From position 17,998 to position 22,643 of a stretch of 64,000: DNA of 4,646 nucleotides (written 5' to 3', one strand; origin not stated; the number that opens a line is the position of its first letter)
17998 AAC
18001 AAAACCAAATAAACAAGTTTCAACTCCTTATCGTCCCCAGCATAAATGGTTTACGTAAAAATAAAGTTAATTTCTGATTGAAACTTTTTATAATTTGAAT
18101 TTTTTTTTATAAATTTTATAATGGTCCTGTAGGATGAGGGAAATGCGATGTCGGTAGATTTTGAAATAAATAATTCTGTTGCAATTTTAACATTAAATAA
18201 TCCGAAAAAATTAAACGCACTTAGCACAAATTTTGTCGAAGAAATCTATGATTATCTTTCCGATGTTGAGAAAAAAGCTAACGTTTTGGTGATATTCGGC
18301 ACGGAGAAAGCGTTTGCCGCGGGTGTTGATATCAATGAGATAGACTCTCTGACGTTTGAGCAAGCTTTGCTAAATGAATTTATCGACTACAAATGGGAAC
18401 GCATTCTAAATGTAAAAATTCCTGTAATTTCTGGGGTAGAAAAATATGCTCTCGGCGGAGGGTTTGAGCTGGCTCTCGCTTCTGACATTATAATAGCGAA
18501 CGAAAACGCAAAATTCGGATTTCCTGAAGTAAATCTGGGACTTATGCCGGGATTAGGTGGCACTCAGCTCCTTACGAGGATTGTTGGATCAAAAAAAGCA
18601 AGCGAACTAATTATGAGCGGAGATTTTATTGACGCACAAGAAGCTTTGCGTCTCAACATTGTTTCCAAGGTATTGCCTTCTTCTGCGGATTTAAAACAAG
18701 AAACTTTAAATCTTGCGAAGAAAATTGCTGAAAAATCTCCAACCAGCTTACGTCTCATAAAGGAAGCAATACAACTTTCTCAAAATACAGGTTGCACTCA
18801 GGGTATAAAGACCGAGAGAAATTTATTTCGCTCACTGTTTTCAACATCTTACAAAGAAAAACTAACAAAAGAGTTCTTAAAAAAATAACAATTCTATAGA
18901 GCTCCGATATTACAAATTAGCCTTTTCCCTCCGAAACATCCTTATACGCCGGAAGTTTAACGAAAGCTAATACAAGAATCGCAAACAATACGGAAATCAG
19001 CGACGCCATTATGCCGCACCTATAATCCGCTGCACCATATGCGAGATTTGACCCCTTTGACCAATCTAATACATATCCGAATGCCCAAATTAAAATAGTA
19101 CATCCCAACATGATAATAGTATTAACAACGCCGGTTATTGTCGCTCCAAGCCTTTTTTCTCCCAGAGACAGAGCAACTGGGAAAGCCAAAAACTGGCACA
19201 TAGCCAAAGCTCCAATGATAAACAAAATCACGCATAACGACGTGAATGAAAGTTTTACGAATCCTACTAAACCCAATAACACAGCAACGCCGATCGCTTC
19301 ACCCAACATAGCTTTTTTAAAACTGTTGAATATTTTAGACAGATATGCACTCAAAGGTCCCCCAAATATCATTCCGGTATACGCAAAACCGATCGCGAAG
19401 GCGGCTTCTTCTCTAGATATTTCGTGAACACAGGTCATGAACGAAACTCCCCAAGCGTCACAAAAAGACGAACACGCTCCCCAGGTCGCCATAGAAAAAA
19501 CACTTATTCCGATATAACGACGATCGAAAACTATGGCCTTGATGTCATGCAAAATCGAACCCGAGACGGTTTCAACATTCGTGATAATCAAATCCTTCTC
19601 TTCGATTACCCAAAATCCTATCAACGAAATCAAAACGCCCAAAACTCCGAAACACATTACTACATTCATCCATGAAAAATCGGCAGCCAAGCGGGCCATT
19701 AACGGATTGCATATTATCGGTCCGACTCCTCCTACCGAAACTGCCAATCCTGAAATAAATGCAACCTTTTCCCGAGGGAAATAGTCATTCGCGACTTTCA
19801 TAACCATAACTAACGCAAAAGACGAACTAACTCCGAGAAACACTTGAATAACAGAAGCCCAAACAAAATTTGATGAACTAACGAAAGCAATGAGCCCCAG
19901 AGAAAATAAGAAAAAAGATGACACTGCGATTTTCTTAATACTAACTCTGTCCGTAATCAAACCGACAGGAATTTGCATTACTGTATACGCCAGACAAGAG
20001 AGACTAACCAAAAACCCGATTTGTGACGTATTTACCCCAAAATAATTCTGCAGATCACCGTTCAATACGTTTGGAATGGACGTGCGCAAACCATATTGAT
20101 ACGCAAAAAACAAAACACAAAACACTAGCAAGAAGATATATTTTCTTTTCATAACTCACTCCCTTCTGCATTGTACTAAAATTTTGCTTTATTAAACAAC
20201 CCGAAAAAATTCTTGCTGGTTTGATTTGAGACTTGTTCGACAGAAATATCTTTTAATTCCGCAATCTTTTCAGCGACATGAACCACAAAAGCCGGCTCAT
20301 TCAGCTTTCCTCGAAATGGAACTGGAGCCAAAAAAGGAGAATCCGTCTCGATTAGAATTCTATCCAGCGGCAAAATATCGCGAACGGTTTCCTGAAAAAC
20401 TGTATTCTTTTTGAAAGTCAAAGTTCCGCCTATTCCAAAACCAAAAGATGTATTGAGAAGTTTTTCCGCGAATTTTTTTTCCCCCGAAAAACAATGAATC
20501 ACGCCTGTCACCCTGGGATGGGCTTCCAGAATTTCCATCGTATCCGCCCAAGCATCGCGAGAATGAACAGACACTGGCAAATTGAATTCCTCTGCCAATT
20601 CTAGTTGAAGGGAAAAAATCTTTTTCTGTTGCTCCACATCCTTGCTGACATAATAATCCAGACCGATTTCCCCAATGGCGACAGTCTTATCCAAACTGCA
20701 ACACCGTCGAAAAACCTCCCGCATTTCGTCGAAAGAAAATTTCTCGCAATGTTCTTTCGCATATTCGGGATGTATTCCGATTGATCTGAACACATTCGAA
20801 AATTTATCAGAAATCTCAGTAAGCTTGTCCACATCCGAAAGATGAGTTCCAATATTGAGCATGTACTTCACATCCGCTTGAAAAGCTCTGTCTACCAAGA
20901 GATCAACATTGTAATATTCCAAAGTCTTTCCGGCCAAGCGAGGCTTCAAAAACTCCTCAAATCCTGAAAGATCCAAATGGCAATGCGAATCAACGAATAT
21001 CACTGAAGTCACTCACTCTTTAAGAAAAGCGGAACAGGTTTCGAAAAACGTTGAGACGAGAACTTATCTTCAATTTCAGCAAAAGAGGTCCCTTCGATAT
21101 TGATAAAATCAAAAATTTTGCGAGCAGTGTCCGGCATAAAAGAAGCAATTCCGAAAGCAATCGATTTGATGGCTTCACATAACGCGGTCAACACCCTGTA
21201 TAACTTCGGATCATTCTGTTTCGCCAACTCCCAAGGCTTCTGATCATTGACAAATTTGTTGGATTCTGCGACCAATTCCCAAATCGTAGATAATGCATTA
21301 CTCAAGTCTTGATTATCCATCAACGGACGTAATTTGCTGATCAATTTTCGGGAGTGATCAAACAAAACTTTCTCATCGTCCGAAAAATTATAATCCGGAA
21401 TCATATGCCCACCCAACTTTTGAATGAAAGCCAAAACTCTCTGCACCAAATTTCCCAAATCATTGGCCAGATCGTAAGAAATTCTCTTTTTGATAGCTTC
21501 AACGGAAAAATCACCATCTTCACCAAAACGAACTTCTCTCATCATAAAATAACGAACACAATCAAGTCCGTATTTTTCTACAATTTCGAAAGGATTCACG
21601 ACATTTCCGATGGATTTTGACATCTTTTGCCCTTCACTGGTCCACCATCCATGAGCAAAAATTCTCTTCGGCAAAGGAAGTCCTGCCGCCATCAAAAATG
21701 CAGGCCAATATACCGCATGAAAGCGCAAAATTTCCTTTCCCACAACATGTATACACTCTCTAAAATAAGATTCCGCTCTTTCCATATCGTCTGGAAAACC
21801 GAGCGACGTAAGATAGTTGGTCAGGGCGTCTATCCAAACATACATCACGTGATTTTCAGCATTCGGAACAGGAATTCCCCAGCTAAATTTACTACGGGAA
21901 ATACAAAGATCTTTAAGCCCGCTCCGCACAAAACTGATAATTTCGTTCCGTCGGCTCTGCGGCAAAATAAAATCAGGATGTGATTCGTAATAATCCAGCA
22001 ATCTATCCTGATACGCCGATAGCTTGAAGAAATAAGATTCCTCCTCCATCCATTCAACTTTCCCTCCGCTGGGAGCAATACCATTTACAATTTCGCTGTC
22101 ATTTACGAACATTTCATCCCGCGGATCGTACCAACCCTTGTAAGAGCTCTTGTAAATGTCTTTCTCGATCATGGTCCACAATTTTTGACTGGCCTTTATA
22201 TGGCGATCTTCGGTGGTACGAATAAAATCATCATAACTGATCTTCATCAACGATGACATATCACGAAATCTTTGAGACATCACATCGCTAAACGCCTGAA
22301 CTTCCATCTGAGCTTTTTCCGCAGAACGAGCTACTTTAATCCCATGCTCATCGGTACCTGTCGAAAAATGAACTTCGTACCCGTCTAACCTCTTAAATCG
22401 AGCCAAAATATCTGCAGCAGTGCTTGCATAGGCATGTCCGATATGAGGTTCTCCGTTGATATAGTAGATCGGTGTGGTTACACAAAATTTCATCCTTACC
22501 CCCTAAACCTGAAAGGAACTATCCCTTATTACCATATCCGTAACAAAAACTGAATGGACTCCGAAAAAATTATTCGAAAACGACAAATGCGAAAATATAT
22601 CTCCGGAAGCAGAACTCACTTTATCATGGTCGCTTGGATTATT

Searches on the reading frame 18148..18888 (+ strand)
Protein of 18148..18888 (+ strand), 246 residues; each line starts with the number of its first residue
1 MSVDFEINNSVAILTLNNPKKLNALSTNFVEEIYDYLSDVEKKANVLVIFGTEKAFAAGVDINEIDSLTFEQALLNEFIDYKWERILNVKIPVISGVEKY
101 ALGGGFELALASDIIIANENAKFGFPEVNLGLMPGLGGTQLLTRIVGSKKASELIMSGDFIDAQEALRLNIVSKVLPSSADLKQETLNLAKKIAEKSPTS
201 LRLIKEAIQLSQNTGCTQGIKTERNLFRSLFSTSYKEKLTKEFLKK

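Call 10: search_protein_families(library=pfam, proteins=[window:18148-18888:+], max_evalue=0.001)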
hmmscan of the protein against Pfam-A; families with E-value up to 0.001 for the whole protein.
window:18148-18888:+ (246 aa): 2 families
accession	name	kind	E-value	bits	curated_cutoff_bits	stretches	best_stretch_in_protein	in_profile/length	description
PF00378.25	ECH_1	-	1.3e-60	205.3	27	1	6-243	1-240/251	Enoyl-CoA hydratase/isomerase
PF16113.10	ECH_2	-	5.4e-30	105.5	27.2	1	12-180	2-176/335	Enoyl-CoA hydratase/isomerase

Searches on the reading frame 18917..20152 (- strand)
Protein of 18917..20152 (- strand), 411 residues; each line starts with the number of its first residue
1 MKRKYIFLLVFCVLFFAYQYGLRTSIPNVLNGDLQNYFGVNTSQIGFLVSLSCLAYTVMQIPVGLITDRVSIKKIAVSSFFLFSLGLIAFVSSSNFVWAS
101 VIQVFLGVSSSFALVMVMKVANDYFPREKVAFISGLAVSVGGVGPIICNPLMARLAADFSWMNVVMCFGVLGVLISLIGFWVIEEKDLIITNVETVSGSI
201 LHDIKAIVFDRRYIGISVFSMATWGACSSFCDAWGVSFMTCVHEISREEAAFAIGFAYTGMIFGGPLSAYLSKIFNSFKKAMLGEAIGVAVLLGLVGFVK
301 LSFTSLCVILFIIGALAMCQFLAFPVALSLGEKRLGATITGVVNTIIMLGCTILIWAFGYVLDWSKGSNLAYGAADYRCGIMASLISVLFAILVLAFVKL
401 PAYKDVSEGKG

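Call 10: search_protein_families(library=pfam, proteins=[window:18917-20152:-], max_evalue=0.001)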
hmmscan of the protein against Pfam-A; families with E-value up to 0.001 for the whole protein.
window:18917-20152:- (411 aa): 1 family
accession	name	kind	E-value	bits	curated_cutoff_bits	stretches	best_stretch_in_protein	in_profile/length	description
PF07690.21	MFS_1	-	2.8e-32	112.4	33.4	1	13-353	3-345/347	Major Facilitator Superfamily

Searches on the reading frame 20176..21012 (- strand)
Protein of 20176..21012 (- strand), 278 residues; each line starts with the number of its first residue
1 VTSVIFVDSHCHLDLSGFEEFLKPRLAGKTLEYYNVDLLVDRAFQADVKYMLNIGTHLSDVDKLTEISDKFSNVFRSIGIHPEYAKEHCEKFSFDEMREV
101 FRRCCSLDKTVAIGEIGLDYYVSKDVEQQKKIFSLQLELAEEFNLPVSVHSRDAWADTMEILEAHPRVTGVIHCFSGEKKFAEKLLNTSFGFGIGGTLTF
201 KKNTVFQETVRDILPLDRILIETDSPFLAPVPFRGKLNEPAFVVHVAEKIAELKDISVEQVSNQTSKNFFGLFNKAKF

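Call 10: search_protein_families(library=pfam, proteins=[window:20176-21012:-], max_evalue=0.001)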
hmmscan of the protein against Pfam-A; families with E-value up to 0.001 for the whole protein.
window:20176-21012:- (278 aa): 1 family
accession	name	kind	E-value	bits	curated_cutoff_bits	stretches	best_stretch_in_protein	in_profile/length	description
PF01026.27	TatD_DNase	-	4.9e-75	252.6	27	1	7-274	1-253/253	TatD related DNase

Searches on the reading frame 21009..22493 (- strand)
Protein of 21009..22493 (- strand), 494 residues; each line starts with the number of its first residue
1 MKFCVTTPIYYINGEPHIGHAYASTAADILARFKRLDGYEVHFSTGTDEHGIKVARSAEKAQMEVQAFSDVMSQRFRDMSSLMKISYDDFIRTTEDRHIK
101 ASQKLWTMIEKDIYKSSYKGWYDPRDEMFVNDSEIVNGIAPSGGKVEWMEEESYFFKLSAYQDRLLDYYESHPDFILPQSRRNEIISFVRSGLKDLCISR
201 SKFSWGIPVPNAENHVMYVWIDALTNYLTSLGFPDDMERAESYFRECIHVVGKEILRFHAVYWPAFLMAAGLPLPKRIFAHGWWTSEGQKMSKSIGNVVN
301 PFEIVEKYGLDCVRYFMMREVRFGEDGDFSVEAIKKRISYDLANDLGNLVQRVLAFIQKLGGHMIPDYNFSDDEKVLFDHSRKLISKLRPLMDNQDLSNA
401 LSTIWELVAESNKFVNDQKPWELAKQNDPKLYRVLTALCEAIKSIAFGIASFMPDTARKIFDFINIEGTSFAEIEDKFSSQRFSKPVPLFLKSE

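Call 11: search_protein_families(library=pfam, proteins=[window:21009-22493:-], max_evalue=0.001)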
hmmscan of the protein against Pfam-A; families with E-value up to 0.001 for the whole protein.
window:21009-22493:- (494 aa): 4 families
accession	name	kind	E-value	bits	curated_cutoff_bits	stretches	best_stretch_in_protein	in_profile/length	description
PF09334.17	tRNA-synt_1g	-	4e-107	358.8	20.1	2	140-354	169-391/391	tRNA synthetases class I (M)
PF00133.28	tRNA-synt_1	-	7.6e-32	111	22.7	2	2-94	24-118/414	tRNA synthetases class I (I, L, M and V)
PF01406.26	tRNA-synt_1e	-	7.2e-13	49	27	2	276-336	239-298/301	tRNA synthetases class I (C) catalytic domain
PF19303.5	Anticodon_3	-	9.9e-05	22.7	23.5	1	370-473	7-110/152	Anticodon binding domain of methionyl tRNA ligase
